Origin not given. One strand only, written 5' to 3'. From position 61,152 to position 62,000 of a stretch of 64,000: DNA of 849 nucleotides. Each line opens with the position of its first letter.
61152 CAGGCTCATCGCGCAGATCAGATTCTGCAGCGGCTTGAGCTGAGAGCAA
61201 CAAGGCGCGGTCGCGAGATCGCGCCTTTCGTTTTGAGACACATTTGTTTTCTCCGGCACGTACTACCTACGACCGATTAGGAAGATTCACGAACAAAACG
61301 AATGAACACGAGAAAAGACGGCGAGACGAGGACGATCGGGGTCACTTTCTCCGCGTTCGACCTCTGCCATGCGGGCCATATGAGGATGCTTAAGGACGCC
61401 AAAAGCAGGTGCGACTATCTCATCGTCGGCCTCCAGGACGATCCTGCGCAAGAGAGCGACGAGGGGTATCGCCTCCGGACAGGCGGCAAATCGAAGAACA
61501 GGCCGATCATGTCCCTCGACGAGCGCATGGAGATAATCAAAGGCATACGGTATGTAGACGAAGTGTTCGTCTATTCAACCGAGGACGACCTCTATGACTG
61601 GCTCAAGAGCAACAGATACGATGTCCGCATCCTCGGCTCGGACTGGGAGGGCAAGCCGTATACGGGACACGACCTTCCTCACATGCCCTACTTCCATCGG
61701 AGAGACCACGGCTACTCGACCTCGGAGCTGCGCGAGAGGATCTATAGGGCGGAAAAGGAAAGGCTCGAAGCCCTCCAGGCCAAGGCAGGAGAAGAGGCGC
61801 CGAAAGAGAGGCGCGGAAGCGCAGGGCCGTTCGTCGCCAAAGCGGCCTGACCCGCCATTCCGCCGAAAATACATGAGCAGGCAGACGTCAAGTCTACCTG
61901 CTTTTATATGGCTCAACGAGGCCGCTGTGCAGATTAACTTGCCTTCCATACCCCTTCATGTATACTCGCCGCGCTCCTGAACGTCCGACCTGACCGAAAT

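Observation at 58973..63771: Two secreted glycoside hydrolases share a novel ~95-aa module present four times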

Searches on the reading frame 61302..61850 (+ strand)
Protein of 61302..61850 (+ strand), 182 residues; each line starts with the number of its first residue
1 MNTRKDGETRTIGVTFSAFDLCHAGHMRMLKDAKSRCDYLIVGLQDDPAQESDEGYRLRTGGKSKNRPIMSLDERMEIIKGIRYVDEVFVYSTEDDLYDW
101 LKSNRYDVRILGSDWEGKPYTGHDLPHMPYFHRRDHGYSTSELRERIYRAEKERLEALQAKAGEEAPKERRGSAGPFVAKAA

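Call 3: search_protein_families(library=pfam, proteins=[window:61302-61850:+], max_evalue=1)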
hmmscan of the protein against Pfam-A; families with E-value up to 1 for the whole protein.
window:61302-61850:+ (182 aa): 3 families
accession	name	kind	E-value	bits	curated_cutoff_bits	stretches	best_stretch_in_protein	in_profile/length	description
PF01467.32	CTP_transf_like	-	6.6e-13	49.4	21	1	18-115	5-90/133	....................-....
PF06574.18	FAD_syn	-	0.034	14.4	27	1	11-92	7-84/158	FAD synthetase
PF02569.21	Pantoate_ligase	-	0.13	11.8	20.7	1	22-51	32-61/268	Pantoate-beta-alanine ligase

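Call 83: search_solved_structures(query=window:61302-61850:+, max_evalue=0.001)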
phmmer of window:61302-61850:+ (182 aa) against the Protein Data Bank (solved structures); distinct sequences matched with E-value up to 0.001: 7.
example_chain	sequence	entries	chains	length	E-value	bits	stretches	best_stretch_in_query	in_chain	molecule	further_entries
1coz_A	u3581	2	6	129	3.8e-13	52.7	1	14-147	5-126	PROTEIN (GLYCEROL-3-PHOSPHATE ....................) | glycerol-3-phosphate cytidylyltransferase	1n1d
3elb_A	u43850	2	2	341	2.5e-12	50.1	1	17-93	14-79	Ethanolamine-phosphate cytidylyltransferase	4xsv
2b7l_A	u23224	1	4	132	1.1e-10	44.7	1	14-150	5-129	glycerol-3-phosphate cytidylyltransferase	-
5x9q_A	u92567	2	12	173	1.4e-05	28.1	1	14-116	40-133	Putative cytidylyltransferase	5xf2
4zcp_A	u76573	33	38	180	0.00014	24.9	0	17-89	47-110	Cholinephosphate cytidylyltransferase | Choline-phosphate cytidylyltransferase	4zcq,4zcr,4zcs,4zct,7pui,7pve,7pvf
9hsg_A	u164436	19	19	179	0.00014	24.9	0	17-89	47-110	choline-phosphate cytidylyltransferase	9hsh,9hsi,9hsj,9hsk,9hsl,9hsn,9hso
9hsm_A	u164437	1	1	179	0.00014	24.9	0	17-89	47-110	choline-phosphate cytidylyltransferase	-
